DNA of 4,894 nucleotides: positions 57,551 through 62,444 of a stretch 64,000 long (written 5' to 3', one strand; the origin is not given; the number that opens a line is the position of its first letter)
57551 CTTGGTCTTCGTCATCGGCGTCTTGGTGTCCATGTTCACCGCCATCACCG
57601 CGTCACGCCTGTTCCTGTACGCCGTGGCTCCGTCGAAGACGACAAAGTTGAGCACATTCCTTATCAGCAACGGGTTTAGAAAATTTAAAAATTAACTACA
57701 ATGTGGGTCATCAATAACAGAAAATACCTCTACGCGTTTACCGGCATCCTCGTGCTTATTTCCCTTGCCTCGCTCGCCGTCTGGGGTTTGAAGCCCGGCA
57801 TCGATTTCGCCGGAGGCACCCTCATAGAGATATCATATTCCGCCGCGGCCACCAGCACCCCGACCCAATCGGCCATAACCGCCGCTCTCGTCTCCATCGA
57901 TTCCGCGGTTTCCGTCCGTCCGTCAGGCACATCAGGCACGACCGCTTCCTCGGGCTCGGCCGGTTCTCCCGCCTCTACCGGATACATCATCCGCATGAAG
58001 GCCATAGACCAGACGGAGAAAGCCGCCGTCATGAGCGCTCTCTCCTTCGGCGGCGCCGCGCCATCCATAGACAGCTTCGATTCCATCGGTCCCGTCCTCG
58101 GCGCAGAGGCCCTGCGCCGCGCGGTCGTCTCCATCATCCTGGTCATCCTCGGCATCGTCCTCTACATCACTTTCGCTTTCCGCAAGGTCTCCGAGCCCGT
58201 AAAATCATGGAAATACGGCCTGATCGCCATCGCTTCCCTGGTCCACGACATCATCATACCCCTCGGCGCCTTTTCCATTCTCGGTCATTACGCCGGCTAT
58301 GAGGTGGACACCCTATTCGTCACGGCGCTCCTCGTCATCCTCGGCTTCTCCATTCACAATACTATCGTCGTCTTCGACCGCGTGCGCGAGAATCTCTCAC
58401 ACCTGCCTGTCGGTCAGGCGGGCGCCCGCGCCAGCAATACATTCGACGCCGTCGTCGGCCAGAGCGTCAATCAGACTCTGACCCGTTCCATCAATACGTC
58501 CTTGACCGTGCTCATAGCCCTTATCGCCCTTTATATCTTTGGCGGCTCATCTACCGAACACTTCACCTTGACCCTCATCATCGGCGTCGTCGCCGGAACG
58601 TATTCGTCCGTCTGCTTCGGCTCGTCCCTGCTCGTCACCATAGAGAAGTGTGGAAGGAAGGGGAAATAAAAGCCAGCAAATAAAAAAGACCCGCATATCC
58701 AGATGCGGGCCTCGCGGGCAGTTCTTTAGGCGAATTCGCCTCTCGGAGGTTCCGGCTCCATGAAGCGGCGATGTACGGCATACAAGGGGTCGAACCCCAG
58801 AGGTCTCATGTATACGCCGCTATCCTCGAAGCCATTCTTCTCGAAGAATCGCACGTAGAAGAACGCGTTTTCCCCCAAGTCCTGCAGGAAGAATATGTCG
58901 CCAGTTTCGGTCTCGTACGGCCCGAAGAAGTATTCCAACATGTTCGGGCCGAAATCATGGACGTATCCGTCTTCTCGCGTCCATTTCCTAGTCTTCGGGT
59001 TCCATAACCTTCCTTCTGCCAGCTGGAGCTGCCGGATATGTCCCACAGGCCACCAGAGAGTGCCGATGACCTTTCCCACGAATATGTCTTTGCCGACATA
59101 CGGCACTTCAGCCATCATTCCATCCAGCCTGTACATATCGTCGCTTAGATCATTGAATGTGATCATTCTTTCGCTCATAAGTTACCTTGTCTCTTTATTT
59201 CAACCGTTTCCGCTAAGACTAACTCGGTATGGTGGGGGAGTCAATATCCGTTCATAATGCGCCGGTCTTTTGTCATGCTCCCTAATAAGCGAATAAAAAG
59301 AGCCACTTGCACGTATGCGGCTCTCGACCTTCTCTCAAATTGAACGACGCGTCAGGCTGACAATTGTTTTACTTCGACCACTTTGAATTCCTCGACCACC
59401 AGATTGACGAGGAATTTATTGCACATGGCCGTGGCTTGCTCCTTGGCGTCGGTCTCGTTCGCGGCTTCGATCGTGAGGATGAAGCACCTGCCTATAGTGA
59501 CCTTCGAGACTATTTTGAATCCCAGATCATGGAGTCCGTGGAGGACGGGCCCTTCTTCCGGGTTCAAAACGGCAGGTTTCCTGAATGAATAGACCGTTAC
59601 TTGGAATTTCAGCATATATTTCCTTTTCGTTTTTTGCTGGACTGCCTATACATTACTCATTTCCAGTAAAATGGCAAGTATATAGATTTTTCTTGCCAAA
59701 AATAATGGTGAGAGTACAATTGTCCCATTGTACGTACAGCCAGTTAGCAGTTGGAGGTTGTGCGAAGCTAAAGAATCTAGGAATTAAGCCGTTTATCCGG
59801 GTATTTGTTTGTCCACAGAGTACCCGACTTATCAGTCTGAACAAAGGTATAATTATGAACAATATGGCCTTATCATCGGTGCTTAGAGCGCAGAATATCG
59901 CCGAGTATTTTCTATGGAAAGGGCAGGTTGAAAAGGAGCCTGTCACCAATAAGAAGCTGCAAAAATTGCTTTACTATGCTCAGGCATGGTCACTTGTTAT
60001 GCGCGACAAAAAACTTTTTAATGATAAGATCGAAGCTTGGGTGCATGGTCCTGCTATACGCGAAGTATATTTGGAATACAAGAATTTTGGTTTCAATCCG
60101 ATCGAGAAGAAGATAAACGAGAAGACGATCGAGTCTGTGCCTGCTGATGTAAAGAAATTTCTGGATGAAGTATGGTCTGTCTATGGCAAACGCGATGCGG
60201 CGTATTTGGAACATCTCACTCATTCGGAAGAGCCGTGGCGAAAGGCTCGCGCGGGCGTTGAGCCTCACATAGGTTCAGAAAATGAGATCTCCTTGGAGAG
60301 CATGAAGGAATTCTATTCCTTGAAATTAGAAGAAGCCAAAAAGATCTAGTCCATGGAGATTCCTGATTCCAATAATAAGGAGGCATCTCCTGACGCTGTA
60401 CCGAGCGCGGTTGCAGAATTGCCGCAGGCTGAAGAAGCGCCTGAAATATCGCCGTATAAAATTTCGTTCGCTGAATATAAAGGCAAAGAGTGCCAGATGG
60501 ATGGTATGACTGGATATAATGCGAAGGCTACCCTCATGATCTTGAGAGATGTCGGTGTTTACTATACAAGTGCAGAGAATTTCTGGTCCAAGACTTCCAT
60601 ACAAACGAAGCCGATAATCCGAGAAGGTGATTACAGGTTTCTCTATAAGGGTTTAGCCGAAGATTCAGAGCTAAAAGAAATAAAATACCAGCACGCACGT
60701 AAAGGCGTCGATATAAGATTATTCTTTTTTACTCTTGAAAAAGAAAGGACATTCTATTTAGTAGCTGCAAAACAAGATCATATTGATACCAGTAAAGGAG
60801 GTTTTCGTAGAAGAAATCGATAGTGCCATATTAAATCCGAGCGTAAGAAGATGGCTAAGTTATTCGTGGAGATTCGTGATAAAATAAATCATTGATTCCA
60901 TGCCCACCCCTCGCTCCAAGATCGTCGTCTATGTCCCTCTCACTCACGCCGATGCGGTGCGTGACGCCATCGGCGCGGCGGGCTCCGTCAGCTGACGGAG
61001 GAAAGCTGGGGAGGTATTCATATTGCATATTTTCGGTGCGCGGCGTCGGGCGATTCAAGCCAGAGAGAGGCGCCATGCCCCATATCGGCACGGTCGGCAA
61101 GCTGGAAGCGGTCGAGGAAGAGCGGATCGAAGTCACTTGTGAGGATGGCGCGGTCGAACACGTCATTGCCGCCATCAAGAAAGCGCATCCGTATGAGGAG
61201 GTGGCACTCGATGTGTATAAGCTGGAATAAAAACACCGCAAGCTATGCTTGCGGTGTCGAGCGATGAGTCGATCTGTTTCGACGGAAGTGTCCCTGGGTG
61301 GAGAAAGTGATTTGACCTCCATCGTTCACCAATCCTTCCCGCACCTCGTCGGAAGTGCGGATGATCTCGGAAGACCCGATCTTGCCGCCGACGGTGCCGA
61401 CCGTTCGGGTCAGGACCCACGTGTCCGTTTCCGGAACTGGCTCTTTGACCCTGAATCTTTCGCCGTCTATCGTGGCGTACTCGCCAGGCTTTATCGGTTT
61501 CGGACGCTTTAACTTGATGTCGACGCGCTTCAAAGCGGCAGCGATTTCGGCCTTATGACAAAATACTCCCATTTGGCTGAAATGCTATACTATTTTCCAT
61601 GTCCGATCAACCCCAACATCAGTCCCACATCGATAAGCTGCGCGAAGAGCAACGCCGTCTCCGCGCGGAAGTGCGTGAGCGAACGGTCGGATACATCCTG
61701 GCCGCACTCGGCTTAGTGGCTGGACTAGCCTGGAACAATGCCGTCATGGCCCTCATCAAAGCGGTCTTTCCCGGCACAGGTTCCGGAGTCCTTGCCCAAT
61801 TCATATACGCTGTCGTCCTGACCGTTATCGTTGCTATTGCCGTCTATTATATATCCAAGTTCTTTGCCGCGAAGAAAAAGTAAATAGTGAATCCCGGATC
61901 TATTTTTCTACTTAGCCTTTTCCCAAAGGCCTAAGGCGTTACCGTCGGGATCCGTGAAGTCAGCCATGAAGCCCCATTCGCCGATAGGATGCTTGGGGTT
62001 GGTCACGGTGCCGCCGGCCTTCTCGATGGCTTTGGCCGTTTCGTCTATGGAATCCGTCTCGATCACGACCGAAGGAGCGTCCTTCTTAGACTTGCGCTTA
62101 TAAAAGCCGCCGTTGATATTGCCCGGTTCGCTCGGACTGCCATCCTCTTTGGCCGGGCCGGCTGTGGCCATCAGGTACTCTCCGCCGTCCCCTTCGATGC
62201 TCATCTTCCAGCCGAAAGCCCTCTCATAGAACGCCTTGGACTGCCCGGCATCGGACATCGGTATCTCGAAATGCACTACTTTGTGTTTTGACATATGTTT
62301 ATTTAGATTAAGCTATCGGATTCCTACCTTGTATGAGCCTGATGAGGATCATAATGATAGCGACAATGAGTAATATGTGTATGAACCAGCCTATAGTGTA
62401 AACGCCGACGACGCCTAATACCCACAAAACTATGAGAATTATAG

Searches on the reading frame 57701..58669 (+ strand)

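Call 74: search_protein_families(library=pfam, proteins=[window:57701-58669:+], max_evalue=0.0001)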
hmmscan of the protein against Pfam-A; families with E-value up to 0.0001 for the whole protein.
window:57701-58669:+ (322 aa): 2 families
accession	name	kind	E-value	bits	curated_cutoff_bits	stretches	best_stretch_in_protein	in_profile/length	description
PF02355.23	SecD_SecF_C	-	5.6e-48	163.3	20.5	1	121-315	13-187/189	Protein export membrane protein SecD/SecF, C-terminal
PF07549.19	Sec_GG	-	3.1e-06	27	20.3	1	25-49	3-27/28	SecD/SecF GG Motif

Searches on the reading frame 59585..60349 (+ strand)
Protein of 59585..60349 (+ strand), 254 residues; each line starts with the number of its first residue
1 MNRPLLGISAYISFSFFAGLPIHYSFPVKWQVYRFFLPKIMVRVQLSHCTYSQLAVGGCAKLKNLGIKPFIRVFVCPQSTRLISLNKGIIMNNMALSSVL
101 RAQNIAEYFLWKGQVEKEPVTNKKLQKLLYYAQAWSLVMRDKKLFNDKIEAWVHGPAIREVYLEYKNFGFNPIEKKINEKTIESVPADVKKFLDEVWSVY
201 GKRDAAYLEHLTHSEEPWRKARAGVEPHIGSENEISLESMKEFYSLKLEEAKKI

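Call 74: search_protein_families(library=pfam, proteins=[window:59585-60349:+], max_evalue=0.0001)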
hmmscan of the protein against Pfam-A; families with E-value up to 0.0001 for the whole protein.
window:59585-60349:+ (254 aa): 1 family
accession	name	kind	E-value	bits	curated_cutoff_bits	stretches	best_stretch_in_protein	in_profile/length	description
PF13274.11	SocA_Panacea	-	6.6e-21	75.8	25.7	1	125-218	1-112/113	Antitoxin SocA-like, Panacea domain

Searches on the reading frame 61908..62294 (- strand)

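Call 74: search_protein_families(library=pfam, proteins=[window:61908-62294:-], max_evalue=0.0001)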
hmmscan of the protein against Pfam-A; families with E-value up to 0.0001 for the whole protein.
window:61908-62294:- (128 aa): 3 families
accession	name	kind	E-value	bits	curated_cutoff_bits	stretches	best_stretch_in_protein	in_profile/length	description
PF00903.31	Glyoxalase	-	2.5e-12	47.7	20.6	1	6-121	2-119/121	Glyoxalase/Bleomycin resistance protein/Dioxygenase superfamily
PF22677.2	Ble-like_N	-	3.1e-08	33.7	24.5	1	5-33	1-29/41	Bleomycin resistance protein-like N-terminal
PF18029.7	Glyoxalase_6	-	2.3e-05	25.4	23.6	1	13-120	6-102/106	Glyoxalase-like domain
